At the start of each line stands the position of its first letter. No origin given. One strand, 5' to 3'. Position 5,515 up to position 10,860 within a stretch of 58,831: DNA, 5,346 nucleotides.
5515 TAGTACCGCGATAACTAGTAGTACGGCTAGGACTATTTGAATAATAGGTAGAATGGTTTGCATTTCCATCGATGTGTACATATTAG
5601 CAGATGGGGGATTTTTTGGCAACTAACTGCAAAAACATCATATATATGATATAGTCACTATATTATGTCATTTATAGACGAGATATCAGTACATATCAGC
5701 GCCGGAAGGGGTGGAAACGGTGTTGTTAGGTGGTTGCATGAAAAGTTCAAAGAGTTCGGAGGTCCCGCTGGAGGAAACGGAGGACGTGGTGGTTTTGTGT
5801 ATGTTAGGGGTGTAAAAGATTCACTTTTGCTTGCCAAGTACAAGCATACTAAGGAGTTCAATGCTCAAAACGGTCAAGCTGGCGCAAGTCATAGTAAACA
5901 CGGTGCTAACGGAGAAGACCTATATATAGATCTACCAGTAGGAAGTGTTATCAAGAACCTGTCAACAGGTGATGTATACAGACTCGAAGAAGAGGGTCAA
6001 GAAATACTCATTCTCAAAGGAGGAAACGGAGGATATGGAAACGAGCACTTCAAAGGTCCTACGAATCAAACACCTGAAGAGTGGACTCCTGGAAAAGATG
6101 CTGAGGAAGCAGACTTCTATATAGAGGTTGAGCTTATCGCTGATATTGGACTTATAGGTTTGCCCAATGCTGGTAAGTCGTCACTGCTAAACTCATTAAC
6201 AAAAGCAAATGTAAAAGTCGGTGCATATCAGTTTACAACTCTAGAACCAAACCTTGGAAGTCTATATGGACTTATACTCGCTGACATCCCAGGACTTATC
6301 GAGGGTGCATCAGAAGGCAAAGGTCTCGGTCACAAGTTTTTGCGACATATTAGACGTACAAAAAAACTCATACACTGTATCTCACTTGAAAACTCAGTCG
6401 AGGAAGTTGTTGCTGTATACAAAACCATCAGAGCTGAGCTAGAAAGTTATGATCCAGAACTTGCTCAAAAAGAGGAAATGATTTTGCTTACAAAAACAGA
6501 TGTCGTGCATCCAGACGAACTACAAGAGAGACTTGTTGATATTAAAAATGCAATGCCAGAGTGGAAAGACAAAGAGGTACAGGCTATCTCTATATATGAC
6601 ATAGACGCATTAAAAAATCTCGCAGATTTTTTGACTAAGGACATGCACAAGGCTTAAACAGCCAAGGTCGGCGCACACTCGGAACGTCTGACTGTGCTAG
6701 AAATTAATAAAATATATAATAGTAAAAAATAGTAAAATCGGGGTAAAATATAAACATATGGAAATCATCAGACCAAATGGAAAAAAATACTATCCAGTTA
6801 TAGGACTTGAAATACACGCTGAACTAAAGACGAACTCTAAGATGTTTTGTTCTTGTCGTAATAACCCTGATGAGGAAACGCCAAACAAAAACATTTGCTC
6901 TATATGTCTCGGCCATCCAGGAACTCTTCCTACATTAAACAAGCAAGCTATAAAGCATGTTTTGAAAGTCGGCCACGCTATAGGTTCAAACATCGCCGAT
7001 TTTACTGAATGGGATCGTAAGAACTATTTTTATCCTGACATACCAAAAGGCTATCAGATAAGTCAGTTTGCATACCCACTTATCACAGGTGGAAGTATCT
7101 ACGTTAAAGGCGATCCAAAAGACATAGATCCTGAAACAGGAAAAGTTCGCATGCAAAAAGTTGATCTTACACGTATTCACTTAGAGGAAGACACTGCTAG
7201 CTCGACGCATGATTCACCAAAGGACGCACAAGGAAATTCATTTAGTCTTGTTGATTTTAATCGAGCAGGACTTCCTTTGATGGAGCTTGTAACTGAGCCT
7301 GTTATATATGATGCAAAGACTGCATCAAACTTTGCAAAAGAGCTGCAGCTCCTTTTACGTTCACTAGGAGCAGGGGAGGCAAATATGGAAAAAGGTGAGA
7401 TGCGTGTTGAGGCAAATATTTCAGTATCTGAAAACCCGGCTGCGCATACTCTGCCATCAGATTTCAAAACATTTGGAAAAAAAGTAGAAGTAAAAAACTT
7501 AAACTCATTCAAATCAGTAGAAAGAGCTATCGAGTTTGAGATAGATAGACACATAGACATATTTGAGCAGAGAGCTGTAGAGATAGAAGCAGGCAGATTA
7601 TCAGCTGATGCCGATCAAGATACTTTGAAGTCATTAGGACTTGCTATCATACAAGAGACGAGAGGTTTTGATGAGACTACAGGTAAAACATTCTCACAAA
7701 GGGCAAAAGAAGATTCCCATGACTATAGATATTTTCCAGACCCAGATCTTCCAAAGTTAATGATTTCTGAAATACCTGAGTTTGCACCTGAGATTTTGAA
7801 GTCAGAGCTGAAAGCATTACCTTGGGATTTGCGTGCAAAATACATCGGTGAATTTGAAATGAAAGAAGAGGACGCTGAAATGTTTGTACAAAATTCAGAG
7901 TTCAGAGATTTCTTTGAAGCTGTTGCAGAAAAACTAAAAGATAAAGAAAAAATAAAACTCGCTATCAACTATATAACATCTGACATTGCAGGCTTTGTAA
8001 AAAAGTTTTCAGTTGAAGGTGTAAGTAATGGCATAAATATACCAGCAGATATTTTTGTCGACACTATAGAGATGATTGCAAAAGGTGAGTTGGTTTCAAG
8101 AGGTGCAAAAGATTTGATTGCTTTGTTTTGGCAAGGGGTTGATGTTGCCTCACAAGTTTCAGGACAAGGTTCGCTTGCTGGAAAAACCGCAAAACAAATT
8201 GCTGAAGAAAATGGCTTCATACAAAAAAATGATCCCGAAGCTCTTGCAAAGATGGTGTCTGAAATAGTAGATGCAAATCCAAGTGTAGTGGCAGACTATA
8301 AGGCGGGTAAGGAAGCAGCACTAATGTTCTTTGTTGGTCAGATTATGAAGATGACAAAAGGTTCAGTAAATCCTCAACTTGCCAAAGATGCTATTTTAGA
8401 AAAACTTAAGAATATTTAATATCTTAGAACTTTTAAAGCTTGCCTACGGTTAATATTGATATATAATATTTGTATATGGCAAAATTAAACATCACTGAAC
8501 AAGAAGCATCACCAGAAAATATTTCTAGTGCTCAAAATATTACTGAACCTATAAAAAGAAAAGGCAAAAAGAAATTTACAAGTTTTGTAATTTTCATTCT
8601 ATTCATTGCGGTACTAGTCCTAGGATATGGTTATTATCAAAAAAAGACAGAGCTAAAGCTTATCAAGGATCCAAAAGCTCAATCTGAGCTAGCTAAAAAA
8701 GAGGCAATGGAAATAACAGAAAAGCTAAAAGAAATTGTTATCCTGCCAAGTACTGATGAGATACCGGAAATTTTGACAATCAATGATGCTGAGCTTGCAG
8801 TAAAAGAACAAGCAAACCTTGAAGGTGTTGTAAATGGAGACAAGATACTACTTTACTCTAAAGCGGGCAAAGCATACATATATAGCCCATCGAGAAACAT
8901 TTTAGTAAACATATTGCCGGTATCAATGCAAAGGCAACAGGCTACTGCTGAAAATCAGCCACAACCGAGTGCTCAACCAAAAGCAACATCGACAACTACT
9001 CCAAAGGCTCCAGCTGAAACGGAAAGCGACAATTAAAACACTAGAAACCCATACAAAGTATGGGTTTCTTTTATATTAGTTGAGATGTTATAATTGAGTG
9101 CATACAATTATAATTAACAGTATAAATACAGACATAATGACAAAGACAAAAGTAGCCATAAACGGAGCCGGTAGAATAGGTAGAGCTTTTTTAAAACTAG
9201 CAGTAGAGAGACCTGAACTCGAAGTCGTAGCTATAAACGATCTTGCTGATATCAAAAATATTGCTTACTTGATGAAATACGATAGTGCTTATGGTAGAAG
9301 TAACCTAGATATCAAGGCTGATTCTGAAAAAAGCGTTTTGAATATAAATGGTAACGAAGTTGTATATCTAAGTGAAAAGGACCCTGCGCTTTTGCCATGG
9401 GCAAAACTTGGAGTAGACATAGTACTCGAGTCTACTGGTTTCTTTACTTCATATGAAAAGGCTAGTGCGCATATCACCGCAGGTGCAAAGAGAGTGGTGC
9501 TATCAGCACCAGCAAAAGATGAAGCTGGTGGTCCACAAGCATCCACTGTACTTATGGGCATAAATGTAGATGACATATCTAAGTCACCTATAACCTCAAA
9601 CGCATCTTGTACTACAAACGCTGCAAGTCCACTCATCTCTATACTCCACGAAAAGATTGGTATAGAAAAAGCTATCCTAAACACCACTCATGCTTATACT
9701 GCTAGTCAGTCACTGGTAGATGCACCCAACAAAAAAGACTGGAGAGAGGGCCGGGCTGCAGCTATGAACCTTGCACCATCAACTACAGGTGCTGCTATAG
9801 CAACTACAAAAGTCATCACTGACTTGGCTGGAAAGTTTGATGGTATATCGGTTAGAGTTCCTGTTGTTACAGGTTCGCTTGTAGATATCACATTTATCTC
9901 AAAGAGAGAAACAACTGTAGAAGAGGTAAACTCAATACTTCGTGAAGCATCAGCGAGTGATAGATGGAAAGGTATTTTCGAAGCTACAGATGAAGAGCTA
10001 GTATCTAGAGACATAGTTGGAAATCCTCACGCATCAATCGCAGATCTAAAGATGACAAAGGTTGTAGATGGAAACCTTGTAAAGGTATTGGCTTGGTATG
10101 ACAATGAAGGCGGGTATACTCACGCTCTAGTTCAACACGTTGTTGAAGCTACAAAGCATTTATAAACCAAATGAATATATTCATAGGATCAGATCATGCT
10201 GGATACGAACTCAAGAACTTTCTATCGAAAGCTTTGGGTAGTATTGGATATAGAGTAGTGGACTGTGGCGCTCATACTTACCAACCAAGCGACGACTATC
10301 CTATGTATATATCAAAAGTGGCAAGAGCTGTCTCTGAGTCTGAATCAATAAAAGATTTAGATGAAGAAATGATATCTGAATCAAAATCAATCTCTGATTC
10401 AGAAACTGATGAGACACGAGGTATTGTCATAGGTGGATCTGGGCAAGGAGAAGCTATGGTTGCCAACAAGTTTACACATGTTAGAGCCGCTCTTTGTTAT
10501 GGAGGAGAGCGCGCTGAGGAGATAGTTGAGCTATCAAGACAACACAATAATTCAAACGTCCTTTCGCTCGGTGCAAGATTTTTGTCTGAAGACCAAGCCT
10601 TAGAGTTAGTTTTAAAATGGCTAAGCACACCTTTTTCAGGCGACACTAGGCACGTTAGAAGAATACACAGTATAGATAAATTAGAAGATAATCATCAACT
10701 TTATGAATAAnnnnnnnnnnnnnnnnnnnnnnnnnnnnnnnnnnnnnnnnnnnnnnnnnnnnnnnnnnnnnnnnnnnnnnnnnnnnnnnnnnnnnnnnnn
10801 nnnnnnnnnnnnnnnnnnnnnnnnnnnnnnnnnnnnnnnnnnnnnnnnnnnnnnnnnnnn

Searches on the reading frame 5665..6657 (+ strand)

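Call 79: search_protein_families(library=pfam, proteins=[window:5665-6657:+], max_evalue=0.0001)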
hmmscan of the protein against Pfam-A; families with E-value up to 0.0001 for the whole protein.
window:5665-6657:+ (330 aa): 3 families
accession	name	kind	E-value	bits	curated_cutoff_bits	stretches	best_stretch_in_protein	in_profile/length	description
PF01018.28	GTP1_OBG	-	9.4e-46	155.7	27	1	4-156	1-154/155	GTP1/OBG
PF01926.29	MMR_HSR1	-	6.4e-23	81.5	21.9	1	161-275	2-111/113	50S ribosome-binding GTPase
PF02421.24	FeoB_N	-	3.5e-08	33.6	27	1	161-211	3-57/156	Ferrous iron transport protein B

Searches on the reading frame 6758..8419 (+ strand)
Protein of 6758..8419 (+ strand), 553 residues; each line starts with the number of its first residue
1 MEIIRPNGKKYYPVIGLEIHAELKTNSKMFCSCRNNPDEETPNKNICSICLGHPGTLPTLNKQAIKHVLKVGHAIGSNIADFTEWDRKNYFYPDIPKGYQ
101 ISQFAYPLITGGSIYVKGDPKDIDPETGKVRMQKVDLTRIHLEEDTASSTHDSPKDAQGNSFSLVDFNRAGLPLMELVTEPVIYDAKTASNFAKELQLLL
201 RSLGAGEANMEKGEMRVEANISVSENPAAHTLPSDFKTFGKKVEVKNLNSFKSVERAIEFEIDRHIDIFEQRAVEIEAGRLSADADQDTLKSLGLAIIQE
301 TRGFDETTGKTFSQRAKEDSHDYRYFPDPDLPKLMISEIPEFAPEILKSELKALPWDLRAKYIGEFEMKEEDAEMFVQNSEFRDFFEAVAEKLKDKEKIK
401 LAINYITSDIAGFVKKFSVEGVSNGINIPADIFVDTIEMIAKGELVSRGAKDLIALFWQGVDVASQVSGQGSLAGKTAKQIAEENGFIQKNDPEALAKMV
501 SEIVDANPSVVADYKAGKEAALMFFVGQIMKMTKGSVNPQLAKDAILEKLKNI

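Call 79: search_protein_families(library=pfam, proteins=[window:6758-8419:+], max_evalue=0.0001)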
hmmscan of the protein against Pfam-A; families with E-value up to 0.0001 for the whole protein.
window:6758-8419:+ (553 aa): 2 families
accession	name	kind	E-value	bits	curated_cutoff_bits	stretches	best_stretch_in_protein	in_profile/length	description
PF02934.20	GatB_N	-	5e-102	341.2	23.4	1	14-338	2-273/277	GatB/GatE catalytic domain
PF02637.23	GatB_Yqey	-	6.1e-30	104.5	27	1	384-550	1-148/148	GatB domain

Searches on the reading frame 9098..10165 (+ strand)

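Call 79: search_protein_families(library=pfam, proteins=[window:9098-10165:+], max_evalue=0.0001)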
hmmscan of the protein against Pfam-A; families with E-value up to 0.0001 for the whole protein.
window:9098-10165:+ (355 aa): 2 families
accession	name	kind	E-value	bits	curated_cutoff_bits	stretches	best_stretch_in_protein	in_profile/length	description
PF02800.25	Gp_dh_C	-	2.2e-53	180.5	24.4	1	178-334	3-158/158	Glyceraldehyde 3-phosphate dehydrogenase, C-terminal domain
PF00044.30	Gp_dh_N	-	1.6e-34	118.6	31.7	1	18-118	2-100/101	Glyceraldehyde 3-phosphate dehydrogenase, NAD binding domain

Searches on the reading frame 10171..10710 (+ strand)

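Call 79: search_protein_families(library=pfam, proteins=[window:10171-10710:+], max_evalue=0.0001)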
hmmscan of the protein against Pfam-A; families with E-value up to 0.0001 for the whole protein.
window:10171-10710:+ (179 aa): 1 family
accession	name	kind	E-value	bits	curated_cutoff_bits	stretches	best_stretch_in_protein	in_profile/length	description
PF02502.23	LacAB_rpiB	-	1.1e-40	139.2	24.7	2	79-168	54-138/138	Ribose/Galactose Isomerase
